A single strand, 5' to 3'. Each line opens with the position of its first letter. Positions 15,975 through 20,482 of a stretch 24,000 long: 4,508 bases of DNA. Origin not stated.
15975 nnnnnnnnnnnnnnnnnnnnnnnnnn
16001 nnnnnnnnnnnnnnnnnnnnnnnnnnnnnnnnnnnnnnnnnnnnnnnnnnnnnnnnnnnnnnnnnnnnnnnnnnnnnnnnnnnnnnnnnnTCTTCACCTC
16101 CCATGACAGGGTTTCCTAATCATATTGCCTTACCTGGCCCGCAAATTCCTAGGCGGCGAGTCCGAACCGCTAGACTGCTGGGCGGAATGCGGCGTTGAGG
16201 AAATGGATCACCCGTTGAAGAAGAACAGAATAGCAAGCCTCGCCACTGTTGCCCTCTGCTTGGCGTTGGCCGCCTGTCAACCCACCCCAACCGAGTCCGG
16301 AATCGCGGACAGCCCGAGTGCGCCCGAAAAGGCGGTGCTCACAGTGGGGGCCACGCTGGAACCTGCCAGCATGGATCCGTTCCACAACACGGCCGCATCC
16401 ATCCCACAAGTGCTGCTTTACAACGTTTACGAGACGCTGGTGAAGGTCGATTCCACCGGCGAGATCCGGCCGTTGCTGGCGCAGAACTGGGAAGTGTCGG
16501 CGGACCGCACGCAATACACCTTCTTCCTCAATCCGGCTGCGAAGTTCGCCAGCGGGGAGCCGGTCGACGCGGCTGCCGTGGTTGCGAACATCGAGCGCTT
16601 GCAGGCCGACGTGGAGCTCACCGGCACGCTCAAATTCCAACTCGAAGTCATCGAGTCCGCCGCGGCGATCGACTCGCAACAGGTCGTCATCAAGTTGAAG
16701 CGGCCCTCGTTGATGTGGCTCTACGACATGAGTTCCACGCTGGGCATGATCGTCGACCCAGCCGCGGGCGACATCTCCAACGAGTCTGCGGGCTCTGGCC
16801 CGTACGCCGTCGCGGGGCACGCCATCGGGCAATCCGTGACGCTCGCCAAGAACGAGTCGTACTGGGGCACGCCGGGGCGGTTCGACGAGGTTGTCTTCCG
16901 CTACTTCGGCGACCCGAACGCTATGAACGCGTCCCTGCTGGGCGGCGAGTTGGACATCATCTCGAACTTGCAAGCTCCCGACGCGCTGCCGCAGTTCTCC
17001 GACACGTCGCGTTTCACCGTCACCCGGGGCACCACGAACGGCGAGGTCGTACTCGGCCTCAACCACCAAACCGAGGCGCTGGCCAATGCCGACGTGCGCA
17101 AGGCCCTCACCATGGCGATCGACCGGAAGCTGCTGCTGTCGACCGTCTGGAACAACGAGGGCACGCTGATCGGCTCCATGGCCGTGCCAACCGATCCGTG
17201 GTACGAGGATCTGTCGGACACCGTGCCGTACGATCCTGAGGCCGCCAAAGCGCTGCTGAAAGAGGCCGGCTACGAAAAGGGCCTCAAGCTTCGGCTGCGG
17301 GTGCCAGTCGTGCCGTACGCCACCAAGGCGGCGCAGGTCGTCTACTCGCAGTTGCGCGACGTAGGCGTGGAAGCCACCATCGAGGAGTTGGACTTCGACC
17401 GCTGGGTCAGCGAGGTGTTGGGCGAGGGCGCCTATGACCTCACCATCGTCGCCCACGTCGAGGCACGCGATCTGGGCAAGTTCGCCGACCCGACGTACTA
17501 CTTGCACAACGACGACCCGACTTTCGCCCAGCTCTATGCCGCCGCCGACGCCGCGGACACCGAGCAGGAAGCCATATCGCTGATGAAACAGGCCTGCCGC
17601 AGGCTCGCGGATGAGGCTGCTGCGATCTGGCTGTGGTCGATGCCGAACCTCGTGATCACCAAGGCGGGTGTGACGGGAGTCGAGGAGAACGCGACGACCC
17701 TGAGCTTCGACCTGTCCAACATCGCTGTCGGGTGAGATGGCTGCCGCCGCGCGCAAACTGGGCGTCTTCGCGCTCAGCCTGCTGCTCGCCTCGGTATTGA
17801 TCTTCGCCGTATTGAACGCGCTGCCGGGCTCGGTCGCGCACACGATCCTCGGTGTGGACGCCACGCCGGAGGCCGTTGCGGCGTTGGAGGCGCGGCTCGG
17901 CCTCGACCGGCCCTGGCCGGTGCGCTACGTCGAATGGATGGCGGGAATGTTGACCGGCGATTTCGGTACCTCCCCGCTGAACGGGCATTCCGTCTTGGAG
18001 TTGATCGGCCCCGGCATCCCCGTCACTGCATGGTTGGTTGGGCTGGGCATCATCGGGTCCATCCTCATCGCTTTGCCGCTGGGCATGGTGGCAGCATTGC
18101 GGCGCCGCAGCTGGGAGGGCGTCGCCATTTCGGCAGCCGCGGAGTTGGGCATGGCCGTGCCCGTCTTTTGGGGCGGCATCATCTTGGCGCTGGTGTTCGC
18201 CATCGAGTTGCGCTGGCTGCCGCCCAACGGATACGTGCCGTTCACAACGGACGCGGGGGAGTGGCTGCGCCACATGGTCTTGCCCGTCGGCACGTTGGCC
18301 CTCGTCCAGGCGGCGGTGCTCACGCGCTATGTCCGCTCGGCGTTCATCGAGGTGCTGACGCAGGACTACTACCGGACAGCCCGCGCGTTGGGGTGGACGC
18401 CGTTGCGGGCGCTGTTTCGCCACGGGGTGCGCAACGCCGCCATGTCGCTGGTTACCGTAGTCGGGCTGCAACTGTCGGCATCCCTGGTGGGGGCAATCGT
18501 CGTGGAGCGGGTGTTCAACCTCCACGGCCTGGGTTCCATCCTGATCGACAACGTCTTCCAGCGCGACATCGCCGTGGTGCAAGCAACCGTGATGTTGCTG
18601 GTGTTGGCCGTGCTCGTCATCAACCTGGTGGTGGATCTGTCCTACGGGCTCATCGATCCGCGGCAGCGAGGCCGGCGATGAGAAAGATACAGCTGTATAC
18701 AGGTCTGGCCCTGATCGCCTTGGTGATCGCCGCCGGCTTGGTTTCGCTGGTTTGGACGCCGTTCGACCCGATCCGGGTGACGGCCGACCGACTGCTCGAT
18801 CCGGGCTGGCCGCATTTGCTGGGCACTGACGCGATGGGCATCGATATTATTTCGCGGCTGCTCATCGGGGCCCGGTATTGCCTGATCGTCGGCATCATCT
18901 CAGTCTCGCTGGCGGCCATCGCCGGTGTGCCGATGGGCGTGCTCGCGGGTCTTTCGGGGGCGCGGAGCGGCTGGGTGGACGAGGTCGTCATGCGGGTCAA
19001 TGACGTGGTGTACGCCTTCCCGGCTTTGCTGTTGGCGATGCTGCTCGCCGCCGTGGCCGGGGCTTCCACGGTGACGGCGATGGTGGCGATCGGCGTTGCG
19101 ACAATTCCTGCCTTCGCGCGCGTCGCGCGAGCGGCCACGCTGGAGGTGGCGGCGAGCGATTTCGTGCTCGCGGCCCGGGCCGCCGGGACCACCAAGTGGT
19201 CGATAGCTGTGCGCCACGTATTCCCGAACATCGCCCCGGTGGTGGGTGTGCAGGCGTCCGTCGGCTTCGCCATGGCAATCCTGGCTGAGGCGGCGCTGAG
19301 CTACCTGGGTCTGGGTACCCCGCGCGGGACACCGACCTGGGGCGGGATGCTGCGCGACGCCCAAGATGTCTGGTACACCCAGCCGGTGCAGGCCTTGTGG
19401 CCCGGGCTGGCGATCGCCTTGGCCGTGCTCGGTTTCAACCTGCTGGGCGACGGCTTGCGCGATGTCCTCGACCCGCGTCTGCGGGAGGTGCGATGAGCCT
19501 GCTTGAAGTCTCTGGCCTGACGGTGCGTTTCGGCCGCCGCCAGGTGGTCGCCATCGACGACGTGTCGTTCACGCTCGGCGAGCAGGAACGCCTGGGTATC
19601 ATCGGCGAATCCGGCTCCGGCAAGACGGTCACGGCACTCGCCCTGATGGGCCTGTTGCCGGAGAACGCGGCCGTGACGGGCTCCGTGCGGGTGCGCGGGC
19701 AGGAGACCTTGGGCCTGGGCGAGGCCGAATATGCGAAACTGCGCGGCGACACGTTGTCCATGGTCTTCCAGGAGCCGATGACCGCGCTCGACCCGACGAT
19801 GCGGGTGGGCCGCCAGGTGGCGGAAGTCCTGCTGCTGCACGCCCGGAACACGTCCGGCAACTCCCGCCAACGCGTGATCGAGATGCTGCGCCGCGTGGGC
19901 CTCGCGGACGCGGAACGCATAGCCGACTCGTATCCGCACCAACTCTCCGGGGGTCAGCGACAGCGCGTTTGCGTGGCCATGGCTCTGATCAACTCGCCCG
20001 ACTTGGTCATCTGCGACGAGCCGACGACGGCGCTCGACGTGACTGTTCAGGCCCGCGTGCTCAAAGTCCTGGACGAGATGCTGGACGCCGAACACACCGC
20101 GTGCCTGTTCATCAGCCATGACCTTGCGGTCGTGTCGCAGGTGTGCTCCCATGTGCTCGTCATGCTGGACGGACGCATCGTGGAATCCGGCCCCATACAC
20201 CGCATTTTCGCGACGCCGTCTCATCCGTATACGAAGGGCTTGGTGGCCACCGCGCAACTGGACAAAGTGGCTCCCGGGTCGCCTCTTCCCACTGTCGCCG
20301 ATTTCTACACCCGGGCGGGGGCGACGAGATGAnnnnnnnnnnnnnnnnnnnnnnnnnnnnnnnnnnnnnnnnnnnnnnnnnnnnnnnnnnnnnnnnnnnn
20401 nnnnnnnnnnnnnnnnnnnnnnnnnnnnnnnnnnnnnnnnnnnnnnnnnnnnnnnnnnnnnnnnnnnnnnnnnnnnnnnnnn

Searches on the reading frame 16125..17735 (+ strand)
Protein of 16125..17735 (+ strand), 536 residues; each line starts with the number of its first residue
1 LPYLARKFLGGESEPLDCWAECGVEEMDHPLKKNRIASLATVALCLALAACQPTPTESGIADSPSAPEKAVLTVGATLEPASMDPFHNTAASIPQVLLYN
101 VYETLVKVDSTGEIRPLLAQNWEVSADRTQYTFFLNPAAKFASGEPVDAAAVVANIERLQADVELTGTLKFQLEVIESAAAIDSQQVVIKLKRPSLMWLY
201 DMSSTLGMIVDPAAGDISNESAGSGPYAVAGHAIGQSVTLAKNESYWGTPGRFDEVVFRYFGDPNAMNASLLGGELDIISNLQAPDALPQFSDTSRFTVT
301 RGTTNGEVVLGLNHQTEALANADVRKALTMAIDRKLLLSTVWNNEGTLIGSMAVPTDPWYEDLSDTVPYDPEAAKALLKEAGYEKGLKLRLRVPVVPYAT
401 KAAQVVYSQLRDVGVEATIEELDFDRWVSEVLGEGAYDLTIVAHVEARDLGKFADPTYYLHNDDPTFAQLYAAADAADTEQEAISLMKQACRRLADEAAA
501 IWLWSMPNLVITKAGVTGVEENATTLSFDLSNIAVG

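Call 7: search_protein_families(library=ncbifam, proteins=[window:16125-17735:+], max_evalue=0.00001)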
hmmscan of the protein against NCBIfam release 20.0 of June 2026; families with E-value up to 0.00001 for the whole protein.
window:16125-17735:+ (536 aa): 11 families
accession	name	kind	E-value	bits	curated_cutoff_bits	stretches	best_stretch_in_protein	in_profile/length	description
NF045468.1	Opp5A_nikA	equivalog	5.4e-44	150.5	600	1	49-423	2-369/488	nickel ABC transporter substrate-binding protein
TIGR02294.1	nickel_nikA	equivalog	4.1e-41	141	393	1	100-388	34-332/501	nickel ABC transporter substrate-binding protein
NF047575.1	opine_bind_CntA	exception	5.5e-32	111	800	1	33-389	4-366/535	staphylopine-dependent metal ABC transporter substrate-binding lipoprotein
NF011942.0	PRK15413.1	equivalog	6.2e-32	110.9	594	1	65-437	25-398/512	glutathione ABC transporter substrate-binding protein GsiB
TIGR04028.1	SBP_KPN_01854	hypoth_equivalog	8.2e-31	107.1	468.5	1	110-420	40-380/509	TIGR04028 family ABC transporter substrate-binding protein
NF043070.1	DppA_dipep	equivalog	1.8e-24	86.2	1005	1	81-426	40-416/535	dipeptide ABC transporter periplasmic-binding protein DppA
NF011689.0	PRK15109.1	equivalog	5.1e-22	78.2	560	1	85-443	49-436/547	ABC transporter substrate-binding protein SapA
NF045467.1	Opp4A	equivalog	4.6e-20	71.4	650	1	216-384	202-381/556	oligopeptide ABC transporter substrate-binding protein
NF011684.0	PRK15104.1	equivalog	3.7e-13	49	947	1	38-159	8-126/543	oligopeptide ABC transporter substrate-binding protein OppA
NF007287.0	PRK09755.1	equivalog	1.9e-09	36.9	1098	1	60-158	24-120/535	ABC transporter substrate-binding protein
NF010149.0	PRK13626.1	equivalog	2.2e-07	29.9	476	1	100-257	149-300/552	HTH-type transcriptional regulator SgrR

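Call 8: search_protein_families(library=pfam, proteins=[window:16125-17735:+], max_evalue=0.00001)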
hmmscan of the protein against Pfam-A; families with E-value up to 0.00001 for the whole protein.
window:16125-17735:+ (536 aa): 1 family
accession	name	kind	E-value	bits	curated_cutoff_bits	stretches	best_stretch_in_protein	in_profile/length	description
PF00496.27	SBP_bac_5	-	1.7e-71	241.7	32.4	1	113-444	1-346/368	Bacterial extracellular solute-binding proteins, family 5 Middle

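Call 70: search_solved_structures(query=window:16203-17735:+, max_evalue=1e-10)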
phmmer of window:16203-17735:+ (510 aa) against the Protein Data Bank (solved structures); distinct sequences matched with E-value up to 1e-10: 58.
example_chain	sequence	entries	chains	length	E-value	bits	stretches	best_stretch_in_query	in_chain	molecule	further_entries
5u4o_A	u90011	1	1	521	4.5e-39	137.6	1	13-402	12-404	ABC transporter substrate-binding protein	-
7kz8_A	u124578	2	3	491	2.4e-35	125.3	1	44-417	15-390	Peptide/nickel transport system substrate-binding protein AapF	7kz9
6hlx_A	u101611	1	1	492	6.2e-35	123.9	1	47-423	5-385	AgaA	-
4oer_A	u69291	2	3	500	2.5e-28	102.1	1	57-359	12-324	NikA protein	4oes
1uqw_A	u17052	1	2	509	7e-25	90.8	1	43-411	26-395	PUTATIVE BINDING PROTEIN YLIB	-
2noo_A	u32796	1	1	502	1.6e-24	89.6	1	52-358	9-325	Nickel-binding periplasmic protein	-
8z1y_F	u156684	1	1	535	1.3e-23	86.6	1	70-403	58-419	Dipeptide-binding protein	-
8z1z_F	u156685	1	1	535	1.3e-23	86.6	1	70-403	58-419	Dipeptide-binding protein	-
1dpp_A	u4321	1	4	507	1.3e-23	86.5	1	70-403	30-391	DIPEPTIDE BINDING PROTEIN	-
1dpe_A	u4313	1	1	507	1.6e-23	86.3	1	71-403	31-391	DIPEPTIDE-BINDING PROTEIN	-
3t66_A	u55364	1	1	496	1.6e-23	86.3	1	67-433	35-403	Nickel ABC transporter (Nickel-binding protein)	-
3qim_A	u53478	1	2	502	1.9e-23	86.1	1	73-358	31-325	Nickel-binding periplasmic protein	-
9t0v_A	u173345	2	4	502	2.1e-23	85.9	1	73-358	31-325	Nickel-binding periplasmic protein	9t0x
3mzb_A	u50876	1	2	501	2.2e-23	85.9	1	73-358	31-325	Nickel-binding periplasmic protein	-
1zlq_A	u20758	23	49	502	2.2e-23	85.9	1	73-358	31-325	Nickel-binding periplasmic protein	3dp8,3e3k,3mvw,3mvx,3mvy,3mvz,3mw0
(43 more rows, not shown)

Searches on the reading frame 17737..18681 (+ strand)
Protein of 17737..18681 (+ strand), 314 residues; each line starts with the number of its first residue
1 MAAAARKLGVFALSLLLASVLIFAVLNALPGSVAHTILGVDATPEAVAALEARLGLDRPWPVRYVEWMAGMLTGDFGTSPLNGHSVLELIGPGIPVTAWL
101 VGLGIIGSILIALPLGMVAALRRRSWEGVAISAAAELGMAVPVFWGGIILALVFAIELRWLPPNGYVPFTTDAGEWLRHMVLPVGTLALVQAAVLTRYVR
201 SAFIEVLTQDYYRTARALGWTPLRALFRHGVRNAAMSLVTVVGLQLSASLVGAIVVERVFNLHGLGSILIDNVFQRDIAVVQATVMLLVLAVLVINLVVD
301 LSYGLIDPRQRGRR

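Call 7: search_protein_families(library=ncbifam, proteins=[window:17737-18681:+], max_evalue=0.00001)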
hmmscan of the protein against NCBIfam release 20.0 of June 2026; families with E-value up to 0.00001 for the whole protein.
window:17737-18681:+ (314 aa): 12 families
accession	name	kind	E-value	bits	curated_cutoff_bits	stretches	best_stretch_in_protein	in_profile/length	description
NF045470.1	Opp2B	equivalog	3.6e-71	239.8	350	1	12-311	6-300/300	nickel ABC transporter permease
NF045472.1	Opp4B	equivalog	8.5e-63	212.5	450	1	6-311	7-319/319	oligopeptide ABC transporter permease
TIGR02789.1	nickel_nikB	equivalog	9.3e-60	202.6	447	1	14-311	15-307/314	nickel ABC transporter permease subunit NikB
NF011661.0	PRK15081.1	equivalog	1.6e-59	201.9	463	1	6-311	8-304/306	glutathione ABC transporter permease GsiC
NF045469.1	Opp1B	equivalog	8.8e-58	196.2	380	1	13-311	13-307/307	nickel/cobalt ABC transporter permease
NF007677.0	PRK10352.1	equivalog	8.2e-53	179.5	433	1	6-311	7-307/314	nickel ABC transporter permease subunit NikB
NF045471.1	Opp3B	equivalog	2.5e-52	178.2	480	1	7-311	8-303/308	oligopeptide ABC transporter permease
NF008161.0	PRK10914.1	equivalog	3.4e-47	161.2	590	2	176-312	201-337/339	dipeptide ABC transporter permease DppB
NF007008.0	PRK09471.1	equivalog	6.1e-43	147.4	388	1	20-311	21-305/306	oligopeptide ABC transporter permease OppB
NF011690.0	PRK15110.1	equivalog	8e-40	137.2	432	2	177-308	180-311/321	putrescine export ABC transporter permease SapB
NF011712.0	PRK15133.1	subfamily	1.1e-35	123.3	445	1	43-309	82-358/364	microcin C ABC transporter permease YejB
NF043081.1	MMSYN1_0165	equivalog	1e-23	84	350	1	82-309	163-383/388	oligopeptide ABC transporter permease OppB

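Call 8: search_protein_families(library=pfam, proteins=[window:17737-18681:+], max_evalue=0.00001)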
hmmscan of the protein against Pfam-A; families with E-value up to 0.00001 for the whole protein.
window:17737-18681:+ (314 aa): 2 families
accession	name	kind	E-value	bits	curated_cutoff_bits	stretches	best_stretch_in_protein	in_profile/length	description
PF00528.27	BPD_transp_1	-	3.2e-34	118.7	26.4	1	112-311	1-183/184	Binding-protein-dependent transport system inner membrane component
PF19300.4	BPD_transp_1_N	-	1.3e-09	38.6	23.8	1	7-75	9-76/114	Binding-prot-dependent transport system membrane comp, N-term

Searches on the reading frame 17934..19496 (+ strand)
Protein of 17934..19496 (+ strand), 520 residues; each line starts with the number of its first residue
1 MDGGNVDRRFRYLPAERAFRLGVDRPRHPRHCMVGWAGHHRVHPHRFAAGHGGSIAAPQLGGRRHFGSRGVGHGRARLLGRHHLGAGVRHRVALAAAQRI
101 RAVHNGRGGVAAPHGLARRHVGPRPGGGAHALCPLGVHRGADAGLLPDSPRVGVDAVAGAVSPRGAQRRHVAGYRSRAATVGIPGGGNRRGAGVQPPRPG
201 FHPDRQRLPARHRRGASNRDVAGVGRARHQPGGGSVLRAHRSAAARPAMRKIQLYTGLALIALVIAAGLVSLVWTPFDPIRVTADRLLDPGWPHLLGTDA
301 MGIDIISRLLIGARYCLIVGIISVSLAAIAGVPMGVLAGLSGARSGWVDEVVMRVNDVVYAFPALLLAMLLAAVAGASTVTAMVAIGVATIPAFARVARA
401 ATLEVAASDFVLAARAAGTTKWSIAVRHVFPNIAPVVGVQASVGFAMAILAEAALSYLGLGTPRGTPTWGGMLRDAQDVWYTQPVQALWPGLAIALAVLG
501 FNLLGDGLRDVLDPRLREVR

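Call 7: search_protein_families(library=ncbifam, proteins=[window:17934-19496:+], max_evalue=0.00001)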
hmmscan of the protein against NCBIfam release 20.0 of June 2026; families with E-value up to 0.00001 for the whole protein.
window:17934-19496:+ (520 aa): 23 families
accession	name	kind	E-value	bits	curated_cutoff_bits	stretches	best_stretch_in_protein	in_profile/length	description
NF045474.1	Opp2C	equivalog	5.4e-64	216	300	1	278-513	3-236/236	nickel transporter permease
NF045476.1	Opp4C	equivalog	1.2e-63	214.9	350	1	255-515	17-278/278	oligopeptide ABC transporter permease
TIGR02790.1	nickel_nikC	equivalog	2.9e-62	210.6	358.45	1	257-513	4-258/258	nickel ABC transporter permease subunit NikC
NF011662.0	PRK15082.1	equivalog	1.2e-61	208.8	484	1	250-517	36-301/303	glutathione ABC transporter permease GsiD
NF045473.1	Opp1C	equivalog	6e-61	206.2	350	1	256-516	9-267/267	nickel/cobalt ABC transporter permease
NF007738.0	PRK10417.1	equivalog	4.7e-59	200.2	335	1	250-517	7-272/277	nickel ABC transporter permease subunit NikC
NF008160.0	PRK10913.1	equivalog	3.1e-56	191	483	1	256-517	34-299/300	dipeptide ABC transporter permease DppC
NF007376.0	PRK09881.1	equivalog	4.3e-54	183.5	434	1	256-516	35-293/298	D,D-dipeptide ABC transporter permease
NF047573.1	opine_perm_CntC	exception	6.5e-45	153.6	440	1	256-516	13-271/271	staphylopine uptake ABC transporter permease subunit CntC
NF011935.0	PRK15406.1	equivalog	5.6e-42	144.5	433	1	291-516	79-301/302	oligopeptide ABC transporter permease OppC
NF045475.1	Opp3C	equivalog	4.4e-41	141.1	450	1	294-517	108-328/328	oligopeptide ABC transporter permease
NF011691.0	PRK15111.1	equivalog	5.7e-38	131.2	379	1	249-512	28-291/296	putrescine export ABC transporter permease SapC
NF043080.1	MMSYN1_0166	equivalog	7.3e-30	103.9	370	1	251-516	38-305/307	oligopeptide ABC transporter permease OppC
NF011596.0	PRK15021.1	subfamily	1.4e-19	70.3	439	1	293-515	120-338/341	microcin C ABC transporter permease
NF011690.0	PRK15110.1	equivalog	6.4e-11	42.2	432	1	380-461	184-269/321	putrescine export ABC transporter permease SapB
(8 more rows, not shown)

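Call 8: search_protein_families(library=pfam, proteins=[window:17934-19496:+], max_evalue=0.00001)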
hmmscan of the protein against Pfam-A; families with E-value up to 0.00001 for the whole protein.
window:17934-19496:+ (520 aa): 1 family
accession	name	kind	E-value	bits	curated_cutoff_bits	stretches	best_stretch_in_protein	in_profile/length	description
PF00528.27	BPD_transp_1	-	1.4e-33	116.6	26.4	1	331-517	1-183/184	Binding-protein-dependent transport system inner membrane component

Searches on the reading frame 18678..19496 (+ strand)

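Call 72: search_protein_families(library=ncbifam, proteins=[window:18678-19496:+], max_evalue=0.00001)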
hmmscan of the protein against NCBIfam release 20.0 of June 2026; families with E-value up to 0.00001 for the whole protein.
window:18678-19496:+ (272 aa): 23 families
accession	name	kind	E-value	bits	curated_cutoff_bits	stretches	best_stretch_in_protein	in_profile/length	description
NF045474.1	Opp2C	equivalog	6e-65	219.1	300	1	30-265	3-236/236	nickel transporter permease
NF045476.1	Opp4C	equivalog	1.2e-63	215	350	1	8-267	18-278/278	oligopeptide ABC transporter permease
TIGR02790.1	nickel_nikC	equivalog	4.6e-63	213.2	358.45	1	9-265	4-258/258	nickel ABC transporter permease subunit NikC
NF011662.0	PRK15082.1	equivalog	5.5e-62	209.9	484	1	4-269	38-301/303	glutathione ABC transporter permease GsiD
NF045473.1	Opp1C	equivalog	7.4e-62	209.2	350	1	8-268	9-267/267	nickel/cobalt ABC transporter permease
NF007738.0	PRK10417.1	equivalog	1.6e-59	201.7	335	1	3-269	8-272/277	nickel ABC transporter permease subunit NikC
NF008160.0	PRK10913.1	equivalog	3.6e-57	194.1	483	1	8-269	34-299/300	dipeptide ABC transporter permease DppC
NF007376.0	PRK09881.1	equivalog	8.9e-55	185.8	434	1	8-268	35-293/298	D,D-dipeptide ABC transporter permease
NF047573.1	opine_perm_CntC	exception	1.7e-45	155.5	440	1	9-268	14-271/271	staphylopine uptake ABC transporter permease subunit CntC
NF011935.0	PRK15406.1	equivalog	3.3e-42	145.3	433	1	44-268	80-301/302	oligopeptide ABC transporter permease OppC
NF045475.1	Opp3C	equivalog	9.1e-42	143.3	450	1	46-269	108-328/328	oligopeptide ABC transporter permease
NF011691.0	PRK15111.1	equivalog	1.4e-37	129.9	379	1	34-264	58-291/296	putrescine export ABC transporter permease SapC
NF043080.1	MMSYN1_0166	equivalog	3.1e-30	105.2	370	1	9-268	44-305/307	oligopeptide ABC transporter permease OppC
NF011596.0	PRK15021.1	subfamily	2e-20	73.1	439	1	45-267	120-338/341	microcin C ABC transporter permease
NF011690.0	PRK15110.1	equivalog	8.3e-12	45.2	432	1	132-213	184-269/321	putrescine export ABC transporter permease SapB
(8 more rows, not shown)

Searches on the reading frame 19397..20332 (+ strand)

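Call 7: search_protein_families(library=ncbifam, proteins=[window:19397-20332:+], max_evalue=0.00001)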
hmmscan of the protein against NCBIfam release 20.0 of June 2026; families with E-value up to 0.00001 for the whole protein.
window:19397-20332:+ (311 aa): 181 families (the best 25 are shown)
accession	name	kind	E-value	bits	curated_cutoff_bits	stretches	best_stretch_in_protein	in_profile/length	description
NF007010.1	PRK09473.1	subfamily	6.6e-82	274.8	575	1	35-289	1-258/318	oligopeptide ABC transporter ATP-binding protein OppD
NF011713.0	PRK15134.1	equivalog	1e-73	248.8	834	1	33-290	3-264/529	microcin C ABC transporter ATP-binding protein YejF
NF047578.1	opine_ATP_CntD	equivalog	2.5e-72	243.3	380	1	35-287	2-254/266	staphylopine uptake ABC transporter ATP-binding protein CntD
NF047576.1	opine_ATP_CntF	equivalog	3.7e-72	242.7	385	1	35-287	2-254/264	staphylopine uptake ABC transporter ATP-binding protein CntF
TIGR02770.1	nickel_nikD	equivalog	6.5e-71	238.4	318.7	1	53-286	2-229/230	nickel import ATP-binding protein NikD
NF008246.0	PRK11022.1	equivalog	3e-70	236.9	541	1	33-284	1-255/326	dipeptide ABC transporter ATP-binding protein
NF043079.1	MMSYN1_0167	equivalog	2.1e-68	231.4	740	2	111-284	299-472/561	oligopeptide ABC transporter ATP-binding protein OppD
NF007613.0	PRK10261.1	equivalog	2.7e-68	230.9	1077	1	33-287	10-274/623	glutathione ABC transporter ATP-binding protein GsiA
NF008453.0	PRK11308.1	subfamily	1.5e-62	211.8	408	1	47-286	32-265/334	dipeptide ABC transporter ATP-binding protein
NF011659.0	PRK15079.1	equivalog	3.5e-59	200.2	540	1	48-285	35-267/334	murein tripeptide/oligopeptide ABC transporter ATP binding protein OppF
NF011674.0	PRK15093.1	equivalog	2.7e-55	187.8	627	1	33-285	1-261/330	putrescine export ABC transporter ATP-binding protein SapD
NF043071.1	DppF_dipep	equivalog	3.5e-53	181.1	660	1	47-286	33-267/331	dipeptide ABC transporter ATP-binding subunit DppF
NF007739.0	PRK10419.1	subfamily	9.7e-49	166.3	354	1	47-269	24-238/268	nickel ABC transporter ATP-binding protein NikE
TIGR02769.1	nickel_nikE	equivalog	5.5e-48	163.7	332.55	1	42-282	18-249/265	nickel import ATP-binding protein NikE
NF011692.0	PRK15112.1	equivalog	8.9e-44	150.1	452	1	44-285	21-253/269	putrescine export ABC transporter ATP-binding protein SapF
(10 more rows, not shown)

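Call 8: search_protein_families(library=pfam, proteins=[window:19397-20332:+], max_evalue=0.00001)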
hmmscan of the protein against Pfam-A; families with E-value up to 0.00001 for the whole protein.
window:19397-20332:+ (311 aa): 1 family
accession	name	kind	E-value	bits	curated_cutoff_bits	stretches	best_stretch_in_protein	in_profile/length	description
PF00005.33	ABC_tran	-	2.6e-29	103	25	1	54-211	2-137/137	ABC transporter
